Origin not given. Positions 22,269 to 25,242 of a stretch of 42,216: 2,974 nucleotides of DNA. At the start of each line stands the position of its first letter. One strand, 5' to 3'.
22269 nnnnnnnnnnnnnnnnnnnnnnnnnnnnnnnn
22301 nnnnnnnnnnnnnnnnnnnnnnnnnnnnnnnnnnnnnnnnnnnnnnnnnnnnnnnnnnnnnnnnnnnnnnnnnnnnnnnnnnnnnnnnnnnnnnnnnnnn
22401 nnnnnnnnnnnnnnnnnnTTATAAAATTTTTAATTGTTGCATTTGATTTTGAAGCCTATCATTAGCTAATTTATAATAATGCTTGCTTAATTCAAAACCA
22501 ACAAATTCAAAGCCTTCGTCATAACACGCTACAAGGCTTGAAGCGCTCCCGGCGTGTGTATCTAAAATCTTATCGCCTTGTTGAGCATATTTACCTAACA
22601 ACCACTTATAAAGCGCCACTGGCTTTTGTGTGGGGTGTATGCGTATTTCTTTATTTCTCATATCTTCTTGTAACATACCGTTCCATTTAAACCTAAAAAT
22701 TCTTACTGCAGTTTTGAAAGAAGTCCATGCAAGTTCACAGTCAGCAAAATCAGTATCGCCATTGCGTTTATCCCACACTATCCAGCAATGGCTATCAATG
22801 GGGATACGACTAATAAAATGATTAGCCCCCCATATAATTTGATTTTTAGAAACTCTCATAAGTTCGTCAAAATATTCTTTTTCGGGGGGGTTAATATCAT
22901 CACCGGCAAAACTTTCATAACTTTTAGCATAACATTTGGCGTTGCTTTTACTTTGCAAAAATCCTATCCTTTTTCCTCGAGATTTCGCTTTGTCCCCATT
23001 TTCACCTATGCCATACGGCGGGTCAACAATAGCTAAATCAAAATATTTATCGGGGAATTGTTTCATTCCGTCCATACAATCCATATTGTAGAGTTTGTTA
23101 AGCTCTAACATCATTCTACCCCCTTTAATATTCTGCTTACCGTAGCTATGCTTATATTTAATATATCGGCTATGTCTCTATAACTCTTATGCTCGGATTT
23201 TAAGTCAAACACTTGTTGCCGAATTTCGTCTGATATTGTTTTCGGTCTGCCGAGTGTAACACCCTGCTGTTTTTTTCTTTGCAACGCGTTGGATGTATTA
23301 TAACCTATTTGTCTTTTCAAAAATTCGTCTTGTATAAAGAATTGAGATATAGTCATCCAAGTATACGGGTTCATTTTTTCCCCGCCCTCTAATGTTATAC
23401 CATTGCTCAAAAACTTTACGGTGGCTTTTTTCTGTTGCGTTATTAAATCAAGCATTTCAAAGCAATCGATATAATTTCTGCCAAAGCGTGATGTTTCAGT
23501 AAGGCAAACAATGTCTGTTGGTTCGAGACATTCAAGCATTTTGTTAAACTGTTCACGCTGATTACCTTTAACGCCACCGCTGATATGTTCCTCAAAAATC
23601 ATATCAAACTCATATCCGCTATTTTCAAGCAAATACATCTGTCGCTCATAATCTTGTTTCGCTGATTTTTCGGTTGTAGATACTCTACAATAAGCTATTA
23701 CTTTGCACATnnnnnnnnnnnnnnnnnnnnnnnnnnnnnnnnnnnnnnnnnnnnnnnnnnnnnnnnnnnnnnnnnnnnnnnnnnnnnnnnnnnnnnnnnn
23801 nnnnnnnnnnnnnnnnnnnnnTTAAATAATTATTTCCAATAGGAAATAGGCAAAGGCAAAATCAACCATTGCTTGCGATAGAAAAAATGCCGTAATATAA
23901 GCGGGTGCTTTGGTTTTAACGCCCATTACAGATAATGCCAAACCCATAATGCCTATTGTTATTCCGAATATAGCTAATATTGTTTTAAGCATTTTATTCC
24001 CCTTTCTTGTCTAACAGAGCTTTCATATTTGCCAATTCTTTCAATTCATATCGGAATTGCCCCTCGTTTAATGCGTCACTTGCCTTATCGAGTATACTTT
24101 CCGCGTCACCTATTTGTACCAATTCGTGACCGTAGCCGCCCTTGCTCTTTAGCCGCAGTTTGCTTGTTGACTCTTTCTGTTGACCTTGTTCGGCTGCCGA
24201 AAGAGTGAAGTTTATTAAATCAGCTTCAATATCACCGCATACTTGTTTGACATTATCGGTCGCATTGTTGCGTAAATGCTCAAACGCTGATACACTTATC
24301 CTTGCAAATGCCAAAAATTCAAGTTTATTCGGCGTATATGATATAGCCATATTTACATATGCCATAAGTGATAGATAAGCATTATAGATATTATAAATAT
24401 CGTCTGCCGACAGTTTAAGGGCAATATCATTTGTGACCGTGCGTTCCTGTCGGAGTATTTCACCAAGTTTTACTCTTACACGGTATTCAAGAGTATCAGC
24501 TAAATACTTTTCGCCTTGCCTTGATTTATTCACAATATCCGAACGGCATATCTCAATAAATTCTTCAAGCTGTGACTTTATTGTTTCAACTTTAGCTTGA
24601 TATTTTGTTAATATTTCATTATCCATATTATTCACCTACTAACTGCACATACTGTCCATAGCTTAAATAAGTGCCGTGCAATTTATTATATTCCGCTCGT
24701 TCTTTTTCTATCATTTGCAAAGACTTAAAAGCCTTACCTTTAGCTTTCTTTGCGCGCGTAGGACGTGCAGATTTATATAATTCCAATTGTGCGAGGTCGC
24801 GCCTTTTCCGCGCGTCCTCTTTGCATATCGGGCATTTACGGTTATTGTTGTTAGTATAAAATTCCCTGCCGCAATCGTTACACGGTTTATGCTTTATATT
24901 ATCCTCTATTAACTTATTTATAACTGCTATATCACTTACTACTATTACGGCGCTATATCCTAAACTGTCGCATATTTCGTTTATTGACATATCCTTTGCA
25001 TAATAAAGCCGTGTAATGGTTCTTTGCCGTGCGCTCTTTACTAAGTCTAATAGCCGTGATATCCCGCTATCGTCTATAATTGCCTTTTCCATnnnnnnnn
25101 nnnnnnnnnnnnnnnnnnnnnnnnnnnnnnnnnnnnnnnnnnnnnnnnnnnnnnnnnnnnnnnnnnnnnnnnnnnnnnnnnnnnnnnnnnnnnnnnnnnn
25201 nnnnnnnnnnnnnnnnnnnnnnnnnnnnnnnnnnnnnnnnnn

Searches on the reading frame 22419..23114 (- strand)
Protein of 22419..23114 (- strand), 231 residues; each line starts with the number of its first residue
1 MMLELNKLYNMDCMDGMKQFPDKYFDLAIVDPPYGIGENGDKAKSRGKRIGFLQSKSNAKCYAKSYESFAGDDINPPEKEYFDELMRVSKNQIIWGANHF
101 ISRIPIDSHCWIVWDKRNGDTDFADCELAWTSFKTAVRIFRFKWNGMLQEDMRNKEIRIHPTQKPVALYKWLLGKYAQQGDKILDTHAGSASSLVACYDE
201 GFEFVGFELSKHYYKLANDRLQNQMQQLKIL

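Call 21: search_protein_families(library=phrogs, proteins=[window:22419-23114:-], max_evalue=0.001)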
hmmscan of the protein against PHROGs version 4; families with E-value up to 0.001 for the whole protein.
window:22419-23114:- (231 aa): 12 families
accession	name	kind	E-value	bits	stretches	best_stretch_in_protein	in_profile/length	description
phrog_23224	-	other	1.5e-51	176.6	1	4-227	66-298/305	DNA methyltransferase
phrog_67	-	other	4.3e-49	169.2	1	1-227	119-349/743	DNA methyltransferase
phrog_498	-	other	2.8e-21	76.7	1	22-227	220-426/633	DNA methyltransferase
phrog_18293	-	other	1.5e-20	74.3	1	155-226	41-112/119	methyltransferase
phrog_3008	-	other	6.2e-18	65.9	1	136-227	127-217/244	DNA methyltransferase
phrog_8769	-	other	8.1e-09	36.2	1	181-225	13-57/71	methyltransferase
phrog_23085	-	unknown function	7.6e-08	33.1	1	129-220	18-104/138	-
phrog_23148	-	unknown function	2.2e-07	32.1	1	159-223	84-148/165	-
phrog_12862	-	unknown function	6.9e-06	27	1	5-37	2-34/149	-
phrog_18146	-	other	7.5e-06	26.1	1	165-221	54-111/452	DNA methyltransferase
phrog_6952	-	other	1.1e-05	26.3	1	160-224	114-178/181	DNA methyltransferase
phrog_6025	-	other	6e-05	23.7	1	7-38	13-44/192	DNA methyltransferase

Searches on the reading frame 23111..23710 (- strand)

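Call 109: search_protein_families(library=pfam, proteins=[window:23111-23710:-], max_evalue=0.001)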
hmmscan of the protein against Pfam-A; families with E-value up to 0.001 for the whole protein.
window:23111-23710:- (199 aa): 8 families
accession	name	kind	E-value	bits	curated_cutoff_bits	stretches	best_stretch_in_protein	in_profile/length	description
PF00239.26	Resolvase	-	3.4e-21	76.3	23.3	1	4-151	1-144/145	Resolvase, N terminal domain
PF13565.12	HTH_32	-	3.7e-06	27.8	33.7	1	142-195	16-73/73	Homeodomain-like domain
PF13384.12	HTH_23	-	8.7e-06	25.8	24.6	1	160-196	3-39/50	Homeodomain-like domain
PF13936.12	HTH_38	-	1.3e-05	25.3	27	1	157-196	3-42/44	Helix-turn-helix domain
PF02796.21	HTH_7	-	0.00014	22.4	23.8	1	154-196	1-43/45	Helix-turn-helix domain of resolvase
PF08281.18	Sigma70_r4_2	-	0.00029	20.8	25.7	1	163-193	14-45/54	Sigma-70, region 4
PF25787.1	HTH_SB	-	0.00035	20.7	43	1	154-195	2-43/53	Sleeping Beauty transposase HTH domain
PF01371.25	Trp_repressor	-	0.00078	19.9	27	0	164-194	38-69/88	Trp repressor protein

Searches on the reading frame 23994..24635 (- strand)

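Call 109: search_protein_families(library=pfam, proteins=[window:23994-24635:-], max_evalue=0.001)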
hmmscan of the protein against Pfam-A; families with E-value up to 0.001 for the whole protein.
window:23994-24635:- (213 aa): 1 family
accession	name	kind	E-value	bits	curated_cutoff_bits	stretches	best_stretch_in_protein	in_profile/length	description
PF08824.15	Serine_rich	-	0.00093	19.6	26.9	0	113-195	30-109/157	Serine rich protein interaction domain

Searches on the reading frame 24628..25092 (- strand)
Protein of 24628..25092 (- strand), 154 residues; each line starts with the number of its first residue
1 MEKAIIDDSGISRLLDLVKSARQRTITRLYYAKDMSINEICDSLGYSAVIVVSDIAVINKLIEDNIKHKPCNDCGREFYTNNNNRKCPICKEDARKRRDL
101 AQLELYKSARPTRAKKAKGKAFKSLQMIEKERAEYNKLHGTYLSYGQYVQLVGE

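Call 109: search_protein_families(library=pfam, proteins=[window:24628-25092:-], max_evalue=0.001)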
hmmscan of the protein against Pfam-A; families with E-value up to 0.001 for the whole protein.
window:24628-25092:- (154 aa): 1 family
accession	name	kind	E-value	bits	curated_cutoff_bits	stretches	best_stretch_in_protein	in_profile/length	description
PF04297.20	UPF0122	-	0.00065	20.3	22.7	0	21-64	20-63/101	Putative helix-turn-helix protein, YlxM / p13 like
